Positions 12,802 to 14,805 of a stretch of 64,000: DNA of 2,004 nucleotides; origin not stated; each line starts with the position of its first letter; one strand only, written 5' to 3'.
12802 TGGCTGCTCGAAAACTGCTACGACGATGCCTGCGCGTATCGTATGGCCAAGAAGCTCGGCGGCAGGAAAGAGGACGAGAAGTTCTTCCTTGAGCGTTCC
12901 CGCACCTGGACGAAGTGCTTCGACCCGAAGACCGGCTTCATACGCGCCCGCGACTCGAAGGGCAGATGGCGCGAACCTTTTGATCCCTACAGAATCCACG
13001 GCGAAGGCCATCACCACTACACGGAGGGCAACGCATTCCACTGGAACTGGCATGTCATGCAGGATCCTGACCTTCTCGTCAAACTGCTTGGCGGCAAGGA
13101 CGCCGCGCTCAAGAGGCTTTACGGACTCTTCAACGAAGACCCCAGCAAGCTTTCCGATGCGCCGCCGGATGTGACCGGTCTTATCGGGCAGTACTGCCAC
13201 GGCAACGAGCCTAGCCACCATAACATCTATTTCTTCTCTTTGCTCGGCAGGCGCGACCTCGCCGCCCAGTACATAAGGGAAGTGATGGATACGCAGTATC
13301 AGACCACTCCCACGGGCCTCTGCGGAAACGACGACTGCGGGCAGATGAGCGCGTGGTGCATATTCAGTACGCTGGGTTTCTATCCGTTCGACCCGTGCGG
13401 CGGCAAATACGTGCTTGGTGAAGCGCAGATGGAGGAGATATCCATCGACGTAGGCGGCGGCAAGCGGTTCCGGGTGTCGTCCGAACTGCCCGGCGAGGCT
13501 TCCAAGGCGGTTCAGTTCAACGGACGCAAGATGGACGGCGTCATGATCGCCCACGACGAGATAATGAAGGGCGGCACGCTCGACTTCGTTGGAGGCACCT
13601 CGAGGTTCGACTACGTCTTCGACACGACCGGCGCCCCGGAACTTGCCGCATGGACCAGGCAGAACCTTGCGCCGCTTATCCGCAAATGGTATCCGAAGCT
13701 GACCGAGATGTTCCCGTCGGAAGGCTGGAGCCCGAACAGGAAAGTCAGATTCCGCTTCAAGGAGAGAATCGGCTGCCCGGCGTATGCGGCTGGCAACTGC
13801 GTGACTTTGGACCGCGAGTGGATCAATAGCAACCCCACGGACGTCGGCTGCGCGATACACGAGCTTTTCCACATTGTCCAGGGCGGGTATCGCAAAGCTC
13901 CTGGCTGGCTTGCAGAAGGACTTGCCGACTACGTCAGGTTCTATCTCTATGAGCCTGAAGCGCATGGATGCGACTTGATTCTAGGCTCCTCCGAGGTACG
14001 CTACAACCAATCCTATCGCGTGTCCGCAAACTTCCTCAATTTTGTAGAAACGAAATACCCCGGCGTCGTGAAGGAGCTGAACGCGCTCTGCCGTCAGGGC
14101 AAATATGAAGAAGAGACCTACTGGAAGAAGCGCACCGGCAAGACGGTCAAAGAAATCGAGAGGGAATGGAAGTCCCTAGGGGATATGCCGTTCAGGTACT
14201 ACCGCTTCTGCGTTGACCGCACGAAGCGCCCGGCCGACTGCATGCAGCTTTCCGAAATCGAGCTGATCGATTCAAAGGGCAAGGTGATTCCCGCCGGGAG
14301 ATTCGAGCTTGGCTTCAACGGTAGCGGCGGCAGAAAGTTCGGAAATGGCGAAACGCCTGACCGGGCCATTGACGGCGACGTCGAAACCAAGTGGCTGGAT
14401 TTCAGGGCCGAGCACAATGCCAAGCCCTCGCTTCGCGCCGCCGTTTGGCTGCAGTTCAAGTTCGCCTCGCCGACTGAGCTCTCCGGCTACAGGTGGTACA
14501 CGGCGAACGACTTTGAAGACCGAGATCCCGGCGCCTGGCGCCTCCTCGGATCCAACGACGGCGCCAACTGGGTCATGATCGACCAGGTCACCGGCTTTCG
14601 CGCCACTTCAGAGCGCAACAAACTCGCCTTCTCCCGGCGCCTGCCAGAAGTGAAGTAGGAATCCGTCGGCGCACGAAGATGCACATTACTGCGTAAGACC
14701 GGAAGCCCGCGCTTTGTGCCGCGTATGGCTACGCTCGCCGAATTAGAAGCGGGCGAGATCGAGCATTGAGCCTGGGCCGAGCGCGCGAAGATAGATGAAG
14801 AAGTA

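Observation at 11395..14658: GH92 alpha-mannosidase fused to an HExxH zincin-like (BSP-type) domain and a discoidin/F5-8C domain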

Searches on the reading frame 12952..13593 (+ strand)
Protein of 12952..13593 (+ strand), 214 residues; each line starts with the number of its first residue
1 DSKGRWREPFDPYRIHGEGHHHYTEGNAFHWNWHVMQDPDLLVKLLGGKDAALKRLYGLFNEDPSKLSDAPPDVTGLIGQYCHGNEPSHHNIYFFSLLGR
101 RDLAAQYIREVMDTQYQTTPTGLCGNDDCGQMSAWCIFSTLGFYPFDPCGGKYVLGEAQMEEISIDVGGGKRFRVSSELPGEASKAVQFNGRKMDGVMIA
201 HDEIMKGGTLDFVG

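Call 31: search_solved_structures(query=window:12952-13593:+, max_evalue=0.00001, show_alignments=5)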
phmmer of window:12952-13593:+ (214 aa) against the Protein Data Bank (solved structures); distinct sequences matched with E-value up to 0.00001: 12.
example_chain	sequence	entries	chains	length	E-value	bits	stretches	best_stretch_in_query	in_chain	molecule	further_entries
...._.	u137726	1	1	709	7.9e-59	202.6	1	2-211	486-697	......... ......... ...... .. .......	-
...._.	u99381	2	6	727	6.3e-53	183.3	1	2-212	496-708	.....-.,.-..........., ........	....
6f91_A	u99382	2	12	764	1.2e-37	133.2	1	1-213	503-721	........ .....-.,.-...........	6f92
2wvy_A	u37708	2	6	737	3.7e-34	121.8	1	1-211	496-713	ALPHA-1,2-MANNOSIDASE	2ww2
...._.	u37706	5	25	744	2.7e-31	112.5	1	4-210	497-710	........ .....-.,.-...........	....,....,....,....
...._B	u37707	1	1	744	2.7e-31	112.5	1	4-210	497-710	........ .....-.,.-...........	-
2wzs_A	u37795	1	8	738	2.8e-31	112.4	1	4-210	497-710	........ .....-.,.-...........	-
7fe1_A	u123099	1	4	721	1.3e-26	97.1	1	21-212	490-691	Alpha-1,2-mannosidase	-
6dwo_A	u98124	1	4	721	2.5e-26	96.2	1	21-212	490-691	Alpha-1,2-mannosidase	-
7fe2_A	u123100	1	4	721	3.4e-26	95.8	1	21-212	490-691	Alpha-1,2-mannosidase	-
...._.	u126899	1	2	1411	3.4e-20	76.1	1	3-212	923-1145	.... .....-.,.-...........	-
5swi_B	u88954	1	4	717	1.1e-09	41.7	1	1-161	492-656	Sugar hydrolase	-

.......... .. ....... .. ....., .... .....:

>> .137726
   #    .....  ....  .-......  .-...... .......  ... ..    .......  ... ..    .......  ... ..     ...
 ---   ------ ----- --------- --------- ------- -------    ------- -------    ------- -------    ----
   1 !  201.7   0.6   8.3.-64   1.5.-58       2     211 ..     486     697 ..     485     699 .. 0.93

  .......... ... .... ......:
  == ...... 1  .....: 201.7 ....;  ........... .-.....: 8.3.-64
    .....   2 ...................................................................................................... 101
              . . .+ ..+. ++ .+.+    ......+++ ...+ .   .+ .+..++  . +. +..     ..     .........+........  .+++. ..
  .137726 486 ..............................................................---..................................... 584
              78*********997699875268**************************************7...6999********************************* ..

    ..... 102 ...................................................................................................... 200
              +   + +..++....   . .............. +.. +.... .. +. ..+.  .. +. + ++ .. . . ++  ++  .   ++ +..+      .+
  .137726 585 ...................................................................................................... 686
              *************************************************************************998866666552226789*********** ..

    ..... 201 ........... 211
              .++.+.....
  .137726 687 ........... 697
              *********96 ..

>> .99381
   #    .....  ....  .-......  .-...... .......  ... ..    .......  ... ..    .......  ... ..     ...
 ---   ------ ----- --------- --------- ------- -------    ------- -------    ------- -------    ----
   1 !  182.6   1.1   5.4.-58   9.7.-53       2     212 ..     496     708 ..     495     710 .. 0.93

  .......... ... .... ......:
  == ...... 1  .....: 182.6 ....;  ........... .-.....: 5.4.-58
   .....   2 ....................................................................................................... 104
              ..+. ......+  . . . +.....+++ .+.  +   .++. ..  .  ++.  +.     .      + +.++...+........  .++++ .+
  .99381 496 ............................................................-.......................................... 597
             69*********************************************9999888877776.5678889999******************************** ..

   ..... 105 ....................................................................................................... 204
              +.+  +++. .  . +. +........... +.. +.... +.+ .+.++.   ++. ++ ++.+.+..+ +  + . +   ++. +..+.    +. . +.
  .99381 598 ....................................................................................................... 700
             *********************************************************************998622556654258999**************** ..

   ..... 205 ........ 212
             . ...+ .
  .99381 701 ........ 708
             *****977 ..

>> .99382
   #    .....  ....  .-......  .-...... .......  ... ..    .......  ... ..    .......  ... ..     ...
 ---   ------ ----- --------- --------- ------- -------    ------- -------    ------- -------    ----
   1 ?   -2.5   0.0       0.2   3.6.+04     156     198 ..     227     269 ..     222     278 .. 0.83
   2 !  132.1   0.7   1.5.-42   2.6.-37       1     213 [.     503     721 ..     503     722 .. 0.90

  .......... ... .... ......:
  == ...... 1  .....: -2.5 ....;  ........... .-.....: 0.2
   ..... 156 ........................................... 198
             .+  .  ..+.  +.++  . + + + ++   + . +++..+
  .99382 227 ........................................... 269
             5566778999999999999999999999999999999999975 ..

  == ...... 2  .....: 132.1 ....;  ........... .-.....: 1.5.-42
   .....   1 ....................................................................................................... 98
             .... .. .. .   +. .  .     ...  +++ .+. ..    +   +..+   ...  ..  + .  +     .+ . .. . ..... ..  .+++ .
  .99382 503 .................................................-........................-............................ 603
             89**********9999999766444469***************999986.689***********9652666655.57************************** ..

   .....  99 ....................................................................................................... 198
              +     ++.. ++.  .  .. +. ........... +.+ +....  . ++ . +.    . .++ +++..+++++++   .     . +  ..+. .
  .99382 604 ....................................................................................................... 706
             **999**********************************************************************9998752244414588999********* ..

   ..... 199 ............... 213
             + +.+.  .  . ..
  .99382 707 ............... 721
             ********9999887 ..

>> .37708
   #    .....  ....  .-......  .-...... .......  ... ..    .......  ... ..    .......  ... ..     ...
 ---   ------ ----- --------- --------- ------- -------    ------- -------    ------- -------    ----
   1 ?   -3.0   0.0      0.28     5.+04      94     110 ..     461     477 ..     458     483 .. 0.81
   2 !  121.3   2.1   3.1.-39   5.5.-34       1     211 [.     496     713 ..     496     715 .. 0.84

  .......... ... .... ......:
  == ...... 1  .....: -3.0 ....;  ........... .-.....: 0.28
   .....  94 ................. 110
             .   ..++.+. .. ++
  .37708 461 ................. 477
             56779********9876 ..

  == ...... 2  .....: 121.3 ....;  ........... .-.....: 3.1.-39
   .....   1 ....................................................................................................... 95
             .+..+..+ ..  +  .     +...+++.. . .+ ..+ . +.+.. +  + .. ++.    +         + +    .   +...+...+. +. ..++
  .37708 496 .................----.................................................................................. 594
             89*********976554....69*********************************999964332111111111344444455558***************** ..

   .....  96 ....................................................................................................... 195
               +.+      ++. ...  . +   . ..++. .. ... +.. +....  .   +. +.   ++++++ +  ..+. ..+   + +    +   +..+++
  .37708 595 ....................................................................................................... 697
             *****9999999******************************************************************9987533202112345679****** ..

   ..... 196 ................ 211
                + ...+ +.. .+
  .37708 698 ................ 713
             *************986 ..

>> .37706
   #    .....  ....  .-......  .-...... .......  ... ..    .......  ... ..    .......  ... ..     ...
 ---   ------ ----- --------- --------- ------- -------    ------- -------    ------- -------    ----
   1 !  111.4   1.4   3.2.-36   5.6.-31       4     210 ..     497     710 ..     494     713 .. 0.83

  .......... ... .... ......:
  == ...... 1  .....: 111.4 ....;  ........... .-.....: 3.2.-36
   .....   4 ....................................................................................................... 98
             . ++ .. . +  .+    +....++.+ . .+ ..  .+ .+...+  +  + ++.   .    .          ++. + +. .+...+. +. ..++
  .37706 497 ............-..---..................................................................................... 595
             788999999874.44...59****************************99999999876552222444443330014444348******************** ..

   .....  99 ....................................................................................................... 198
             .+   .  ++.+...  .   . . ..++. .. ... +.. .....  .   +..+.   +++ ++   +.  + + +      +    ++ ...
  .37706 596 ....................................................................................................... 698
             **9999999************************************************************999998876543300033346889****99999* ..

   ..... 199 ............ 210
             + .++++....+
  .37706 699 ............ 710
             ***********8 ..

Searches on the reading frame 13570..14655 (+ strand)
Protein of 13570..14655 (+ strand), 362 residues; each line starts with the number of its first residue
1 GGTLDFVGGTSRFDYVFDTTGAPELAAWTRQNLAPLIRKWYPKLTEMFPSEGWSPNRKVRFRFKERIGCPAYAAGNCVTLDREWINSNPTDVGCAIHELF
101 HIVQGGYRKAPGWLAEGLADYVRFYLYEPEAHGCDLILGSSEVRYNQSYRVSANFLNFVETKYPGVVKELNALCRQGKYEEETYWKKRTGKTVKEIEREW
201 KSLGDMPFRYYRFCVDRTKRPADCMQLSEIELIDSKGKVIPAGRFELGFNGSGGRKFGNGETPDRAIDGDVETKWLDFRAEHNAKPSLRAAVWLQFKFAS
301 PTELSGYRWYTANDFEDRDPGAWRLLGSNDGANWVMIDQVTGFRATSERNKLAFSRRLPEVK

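Call 6: search_solved_structures(query=window:13570-14655:+, max_evalue=1, show_alignments=3)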
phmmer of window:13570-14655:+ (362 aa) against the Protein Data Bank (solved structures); distinct sequences matched with E-value up to 1: 1.
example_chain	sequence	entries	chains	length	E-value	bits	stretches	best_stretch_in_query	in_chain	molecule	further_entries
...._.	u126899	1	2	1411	1.5e-11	47.1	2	261-346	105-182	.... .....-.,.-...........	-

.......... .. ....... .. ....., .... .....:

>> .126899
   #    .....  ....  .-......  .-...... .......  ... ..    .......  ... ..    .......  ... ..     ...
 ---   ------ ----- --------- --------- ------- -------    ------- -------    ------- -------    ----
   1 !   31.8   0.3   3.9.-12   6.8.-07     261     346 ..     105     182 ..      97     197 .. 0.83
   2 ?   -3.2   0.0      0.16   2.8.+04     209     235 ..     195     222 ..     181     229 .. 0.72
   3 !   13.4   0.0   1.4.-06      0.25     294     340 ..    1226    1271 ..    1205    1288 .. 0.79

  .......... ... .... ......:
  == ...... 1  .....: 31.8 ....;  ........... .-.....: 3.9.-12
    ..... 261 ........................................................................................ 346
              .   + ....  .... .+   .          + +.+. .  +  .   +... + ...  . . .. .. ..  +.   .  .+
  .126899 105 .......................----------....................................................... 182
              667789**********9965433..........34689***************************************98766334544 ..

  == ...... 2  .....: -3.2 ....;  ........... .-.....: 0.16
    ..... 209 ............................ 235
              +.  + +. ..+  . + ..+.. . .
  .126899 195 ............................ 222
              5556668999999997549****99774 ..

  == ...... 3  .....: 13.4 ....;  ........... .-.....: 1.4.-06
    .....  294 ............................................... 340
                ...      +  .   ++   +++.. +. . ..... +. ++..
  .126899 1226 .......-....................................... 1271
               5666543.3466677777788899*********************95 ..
